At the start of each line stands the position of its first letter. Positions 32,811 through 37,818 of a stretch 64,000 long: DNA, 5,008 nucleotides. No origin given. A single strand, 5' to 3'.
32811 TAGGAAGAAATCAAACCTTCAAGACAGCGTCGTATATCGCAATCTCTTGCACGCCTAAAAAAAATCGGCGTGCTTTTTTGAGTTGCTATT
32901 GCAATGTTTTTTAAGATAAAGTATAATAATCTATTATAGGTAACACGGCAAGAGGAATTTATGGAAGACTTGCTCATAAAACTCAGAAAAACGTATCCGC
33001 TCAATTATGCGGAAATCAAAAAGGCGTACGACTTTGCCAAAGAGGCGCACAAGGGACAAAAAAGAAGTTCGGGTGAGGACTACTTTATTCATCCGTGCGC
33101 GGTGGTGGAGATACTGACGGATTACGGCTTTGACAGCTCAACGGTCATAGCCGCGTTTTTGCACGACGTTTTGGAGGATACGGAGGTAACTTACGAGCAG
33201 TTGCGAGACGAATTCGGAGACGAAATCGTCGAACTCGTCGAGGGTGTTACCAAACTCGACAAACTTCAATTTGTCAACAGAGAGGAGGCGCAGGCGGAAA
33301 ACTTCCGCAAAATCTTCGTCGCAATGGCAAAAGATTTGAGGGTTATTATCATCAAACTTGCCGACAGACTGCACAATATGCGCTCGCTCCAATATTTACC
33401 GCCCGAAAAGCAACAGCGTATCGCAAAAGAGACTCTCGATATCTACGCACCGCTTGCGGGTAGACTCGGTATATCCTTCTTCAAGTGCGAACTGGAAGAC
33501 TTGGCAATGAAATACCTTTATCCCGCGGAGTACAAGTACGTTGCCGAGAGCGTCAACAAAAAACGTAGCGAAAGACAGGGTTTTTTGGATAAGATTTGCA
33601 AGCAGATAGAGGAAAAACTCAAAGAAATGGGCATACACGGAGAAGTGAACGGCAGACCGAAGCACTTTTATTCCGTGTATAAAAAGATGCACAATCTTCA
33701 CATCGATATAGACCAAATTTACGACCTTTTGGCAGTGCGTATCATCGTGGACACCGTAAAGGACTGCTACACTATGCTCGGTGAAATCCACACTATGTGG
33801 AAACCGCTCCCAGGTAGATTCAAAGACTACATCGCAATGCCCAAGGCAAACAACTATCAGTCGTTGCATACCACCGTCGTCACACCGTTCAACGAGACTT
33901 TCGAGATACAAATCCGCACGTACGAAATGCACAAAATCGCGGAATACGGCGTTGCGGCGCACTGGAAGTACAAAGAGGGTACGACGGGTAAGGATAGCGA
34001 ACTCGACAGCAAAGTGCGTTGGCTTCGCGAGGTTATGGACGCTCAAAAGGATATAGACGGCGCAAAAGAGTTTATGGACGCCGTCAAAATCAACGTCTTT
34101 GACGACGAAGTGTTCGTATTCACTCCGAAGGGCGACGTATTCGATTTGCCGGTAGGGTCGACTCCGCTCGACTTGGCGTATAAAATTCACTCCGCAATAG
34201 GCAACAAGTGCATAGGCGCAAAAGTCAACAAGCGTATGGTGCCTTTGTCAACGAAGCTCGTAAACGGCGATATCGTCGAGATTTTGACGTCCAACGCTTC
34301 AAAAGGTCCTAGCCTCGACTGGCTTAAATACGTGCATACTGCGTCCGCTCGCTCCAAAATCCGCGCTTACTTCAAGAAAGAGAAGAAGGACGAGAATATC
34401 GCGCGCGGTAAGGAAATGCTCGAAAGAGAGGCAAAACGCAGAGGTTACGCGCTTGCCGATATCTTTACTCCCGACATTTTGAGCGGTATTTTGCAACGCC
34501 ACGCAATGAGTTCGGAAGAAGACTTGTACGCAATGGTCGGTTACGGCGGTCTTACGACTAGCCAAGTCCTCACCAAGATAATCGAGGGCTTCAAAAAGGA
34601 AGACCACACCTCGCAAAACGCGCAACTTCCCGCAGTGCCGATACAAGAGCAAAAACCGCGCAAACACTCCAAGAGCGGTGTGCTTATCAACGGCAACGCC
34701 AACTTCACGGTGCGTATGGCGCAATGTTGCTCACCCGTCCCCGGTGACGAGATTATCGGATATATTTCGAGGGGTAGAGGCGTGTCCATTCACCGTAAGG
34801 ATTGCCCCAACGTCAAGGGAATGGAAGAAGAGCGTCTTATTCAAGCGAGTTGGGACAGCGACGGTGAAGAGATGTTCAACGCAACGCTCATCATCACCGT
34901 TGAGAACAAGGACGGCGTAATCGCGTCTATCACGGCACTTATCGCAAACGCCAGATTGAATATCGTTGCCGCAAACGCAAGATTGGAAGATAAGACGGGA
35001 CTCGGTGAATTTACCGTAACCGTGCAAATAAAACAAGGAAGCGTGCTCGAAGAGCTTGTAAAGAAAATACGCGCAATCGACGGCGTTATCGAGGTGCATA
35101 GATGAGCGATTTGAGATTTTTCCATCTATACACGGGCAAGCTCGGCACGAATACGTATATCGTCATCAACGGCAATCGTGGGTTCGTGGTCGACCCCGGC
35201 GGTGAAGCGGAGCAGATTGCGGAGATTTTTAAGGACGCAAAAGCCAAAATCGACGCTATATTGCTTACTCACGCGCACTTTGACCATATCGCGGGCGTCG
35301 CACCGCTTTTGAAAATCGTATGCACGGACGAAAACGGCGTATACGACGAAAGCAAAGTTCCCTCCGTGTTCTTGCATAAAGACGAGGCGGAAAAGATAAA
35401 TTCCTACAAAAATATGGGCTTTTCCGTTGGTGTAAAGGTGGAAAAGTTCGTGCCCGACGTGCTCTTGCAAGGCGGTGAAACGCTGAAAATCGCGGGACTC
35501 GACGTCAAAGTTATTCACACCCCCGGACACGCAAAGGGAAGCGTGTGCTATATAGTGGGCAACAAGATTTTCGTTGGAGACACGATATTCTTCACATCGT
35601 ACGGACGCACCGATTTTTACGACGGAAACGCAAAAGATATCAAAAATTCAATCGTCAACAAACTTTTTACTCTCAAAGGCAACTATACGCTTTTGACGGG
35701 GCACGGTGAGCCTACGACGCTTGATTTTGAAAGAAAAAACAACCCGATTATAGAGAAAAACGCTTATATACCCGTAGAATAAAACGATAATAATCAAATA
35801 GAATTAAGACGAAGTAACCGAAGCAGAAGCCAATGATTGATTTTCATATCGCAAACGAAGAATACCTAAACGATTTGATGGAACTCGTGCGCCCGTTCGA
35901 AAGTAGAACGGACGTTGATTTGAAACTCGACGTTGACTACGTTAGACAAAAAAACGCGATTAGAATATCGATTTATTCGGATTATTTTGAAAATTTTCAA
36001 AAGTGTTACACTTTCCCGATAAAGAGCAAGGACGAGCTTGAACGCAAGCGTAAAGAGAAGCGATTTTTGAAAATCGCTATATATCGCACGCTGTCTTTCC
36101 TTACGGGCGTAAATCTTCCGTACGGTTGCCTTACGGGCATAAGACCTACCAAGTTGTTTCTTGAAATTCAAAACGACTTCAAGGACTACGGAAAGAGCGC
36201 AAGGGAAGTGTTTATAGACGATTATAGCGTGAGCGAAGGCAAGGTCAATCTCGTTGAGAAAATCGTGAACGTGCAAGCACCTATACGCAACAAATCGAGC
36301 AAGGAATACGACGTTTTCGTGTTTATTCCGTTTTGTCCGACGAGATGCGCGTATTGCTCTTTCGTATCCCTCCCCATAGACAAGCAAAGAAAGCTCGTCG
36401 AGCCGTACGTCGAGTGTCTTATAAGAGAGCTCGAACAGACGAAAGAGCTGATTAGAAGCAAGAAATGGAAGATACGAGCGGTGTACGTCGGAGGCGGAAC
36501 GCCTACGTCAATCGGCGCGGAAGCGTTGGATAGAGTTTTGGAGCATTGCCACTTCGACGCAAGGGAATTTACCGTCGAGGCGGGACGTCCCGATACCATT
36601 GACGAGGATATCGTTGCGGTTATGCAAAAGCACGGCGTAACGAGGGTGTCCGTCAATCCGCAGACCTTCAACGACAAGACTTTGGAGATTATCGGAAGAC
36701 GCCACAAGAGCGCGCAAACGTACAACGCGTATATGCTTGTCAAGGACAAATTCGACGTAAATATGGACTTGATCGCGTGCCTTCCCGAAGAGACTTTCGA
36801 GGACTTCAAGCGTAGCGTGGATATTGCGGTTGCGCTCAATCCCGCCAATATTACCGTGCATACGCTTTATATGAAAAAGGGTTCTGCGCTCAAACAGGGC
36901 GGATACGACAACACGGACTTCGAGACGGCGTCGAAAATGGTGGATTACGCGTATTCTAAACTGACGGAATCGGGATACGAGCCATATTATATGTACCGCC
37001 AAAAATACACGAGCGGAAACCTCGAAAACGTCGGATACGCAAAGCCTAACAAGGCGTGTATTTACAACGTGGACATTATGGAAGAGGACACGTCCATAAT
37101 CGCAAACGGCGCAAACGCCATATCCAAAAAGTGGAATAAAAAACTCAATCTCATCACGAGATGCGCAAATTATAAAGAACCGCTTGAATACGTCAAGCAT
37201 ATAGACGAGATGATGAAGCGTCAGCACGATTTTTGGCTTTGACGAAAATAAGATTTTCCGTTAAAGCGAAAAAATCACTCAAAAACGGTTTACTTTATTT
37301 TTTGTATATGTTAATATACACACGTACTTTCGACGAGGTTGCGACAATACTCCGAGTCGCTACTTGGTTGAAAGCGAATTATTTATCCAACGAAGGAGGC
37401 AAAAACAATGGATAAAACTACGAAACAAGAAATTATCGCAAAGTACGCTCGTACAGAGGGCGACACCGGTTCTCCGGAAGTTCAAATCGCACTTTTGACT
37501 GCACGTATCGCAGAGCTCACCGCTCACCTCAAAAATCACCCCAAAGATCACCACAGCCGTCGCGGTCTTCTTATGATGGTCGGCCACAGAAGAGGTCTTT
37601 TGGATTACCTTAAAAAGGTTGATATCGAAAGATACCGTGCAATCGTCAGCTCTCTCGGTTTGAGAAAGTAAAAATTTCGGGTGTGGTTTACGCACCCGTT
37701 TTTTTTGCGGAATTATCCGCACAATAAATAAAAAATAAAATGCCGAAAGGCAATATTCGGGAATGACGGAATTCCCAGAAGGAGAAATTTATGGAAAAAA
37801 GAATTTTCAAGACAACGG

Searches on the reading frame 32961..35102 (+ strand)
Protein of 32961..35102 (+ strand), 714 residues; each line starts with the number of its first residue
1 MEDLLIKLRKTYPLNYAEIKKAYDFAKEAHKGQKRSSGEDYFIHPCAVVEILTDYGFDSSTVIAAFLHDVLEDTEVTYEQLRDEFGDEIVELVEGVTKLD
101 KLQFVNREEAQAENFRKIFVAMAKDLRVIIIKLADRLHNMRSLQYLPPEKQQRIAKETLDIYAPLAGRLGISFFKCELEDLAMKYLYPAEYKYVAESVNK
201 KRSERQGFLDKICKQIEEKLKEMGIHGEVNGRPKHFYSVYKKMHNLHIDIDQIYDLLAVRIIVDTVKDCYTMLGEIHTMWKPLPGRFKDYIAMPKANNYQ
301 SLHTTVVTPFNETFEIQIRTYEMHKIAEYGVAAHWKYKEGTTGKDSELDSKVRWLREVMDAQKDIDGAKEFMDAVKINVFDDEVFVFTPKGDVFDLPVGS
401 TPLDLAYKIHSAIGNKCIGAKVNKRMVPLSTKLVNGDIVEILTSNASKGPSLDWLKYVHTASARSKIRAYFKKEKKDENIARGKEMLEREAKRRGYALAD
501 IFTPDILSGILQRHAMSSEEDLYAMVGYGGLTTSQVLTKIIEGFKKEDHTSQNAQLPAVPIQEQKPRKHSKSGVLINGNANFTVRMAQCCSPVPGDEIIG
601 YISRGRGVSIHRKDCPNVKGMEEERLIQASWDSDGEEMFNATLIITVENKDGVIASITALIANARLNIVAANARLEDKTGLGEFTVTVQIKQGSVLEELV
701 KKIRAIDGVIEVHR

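Call 65: search_protein_families(library=pfam, proteins=[window:32961-35102:+], max_evalue=0.000001)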
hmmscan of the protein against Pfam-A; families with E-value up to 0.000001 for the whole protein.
window:32961-35102:+ (714 aa): 7 families
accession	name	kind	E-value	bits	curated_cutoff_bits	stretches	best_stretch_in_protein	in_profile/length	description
PF13328.12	HD_4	-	9.6e-53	178.5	27.2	1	22-171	1-155/156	HD domain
PF04607.23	RelA_SpoT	-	1.1e-42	145.3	27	1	231-340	1-111/113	Region found in RelA / SpoT proteins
PF02824.27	TGS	-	9e-25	86.9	22.2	1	384-443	1-60/60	TGS domain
PF13291.12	ACT_4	-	1.8e-16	61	27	1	637-714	3-80/80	ACT domain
PF19296.4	RelA_AH_RIS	-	4.3e-15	56.7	23.8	1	458-624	4-181/185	RelA/SpoT, AH and RIS domains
PF01966.28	HD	-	3.6e-10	40.6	22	1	41-140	1-116/116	HD domain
PF22629.2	ACT_AHAS_ss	-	2.5e-08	34.4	27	1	643-711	1-67/67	AHAS small subunit-like ACT domain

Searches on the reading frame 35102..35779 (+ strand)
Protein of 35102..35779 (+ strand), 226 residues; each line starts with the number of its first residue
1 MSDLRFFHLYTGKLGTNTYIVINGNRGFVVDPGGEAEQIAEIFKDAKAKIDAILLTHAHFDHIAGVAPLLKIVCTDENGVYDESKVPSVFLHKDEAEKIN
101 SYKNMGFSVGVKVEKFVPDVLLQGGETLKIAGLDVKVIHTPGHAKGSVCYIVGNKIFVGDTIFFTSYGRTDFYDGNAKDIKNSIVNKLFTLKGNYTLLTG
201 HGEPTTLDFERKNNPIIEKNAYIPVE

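Call 65: search_protein_families(library=pfam, proteins=[window:35102-35779:+], max_evalue=0.000001)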
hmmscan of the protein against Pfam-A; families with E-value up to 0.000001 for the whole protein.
window:35102-35779:+ (226 aa): 2 families
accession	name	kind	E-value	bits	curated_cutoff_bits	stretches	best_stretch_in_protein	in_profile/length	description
PF00753.33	Lactamase_B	-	6.9e-26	91.8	22.7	1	12-201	2-196/196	Metallo-beta-lactamase superfamily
PF12706.13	Lactamase_B_2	-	1.9e-08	34.6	27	1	29-110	4-99/200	Beta-lactamase superfamily domain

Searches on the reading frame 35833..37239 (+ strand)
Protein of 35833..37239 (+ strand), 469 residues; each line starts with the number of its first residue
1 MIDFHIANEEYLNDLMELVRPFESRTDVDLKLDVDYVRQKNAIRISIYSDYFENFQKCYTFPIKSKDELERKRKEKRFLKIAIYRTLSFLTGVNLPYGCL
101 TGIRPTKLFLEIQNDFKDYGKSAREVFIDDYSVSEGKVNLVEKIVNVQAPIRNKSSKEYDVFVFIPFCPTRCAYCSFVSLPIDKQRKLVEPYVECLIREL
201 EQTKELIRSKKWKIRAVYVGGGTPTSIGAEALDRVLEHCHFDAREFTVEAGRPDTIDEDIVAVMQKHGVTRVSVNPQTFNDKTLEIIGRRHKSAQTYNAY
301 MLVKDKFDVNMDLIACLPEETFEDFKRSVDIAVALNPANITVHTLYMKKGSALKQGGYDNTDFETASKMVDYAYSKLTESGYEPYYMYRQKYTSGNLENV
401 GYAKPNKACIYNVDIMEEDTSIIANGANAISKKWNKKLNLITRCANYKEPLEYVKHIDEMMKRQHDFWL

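Call 65: search_protein_families(library=pfam, proteins=[window:35833-37239:+], max_evalue=0.000001)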
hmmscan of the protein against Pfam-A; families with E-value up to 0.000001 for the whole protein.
window:35833-37239:+ (469 aa): 1 family
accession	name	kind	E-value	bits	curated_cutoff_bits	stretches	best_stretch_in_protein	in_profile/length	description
PF04055.27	Radical_SAM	-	8.5e-22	78.5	29.5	1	163-330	2-164/166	Radical SAM superfamily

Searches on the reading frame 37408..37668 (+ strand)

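Call 66: search_protein_families(library=pfam, proteins=[window:37408-37668:+], max_evalue=1e-8)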
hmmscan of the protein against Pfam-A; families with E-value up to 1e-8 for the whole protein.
window:37408-37668:+ (87 aa): 1 family
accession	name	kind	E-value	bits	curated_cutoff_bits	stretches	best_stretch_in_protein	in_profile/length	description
PF00312.27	Ribosomal_S15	-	3e-38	130.3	31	1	6-86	1-81/81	Ribosomal protein S15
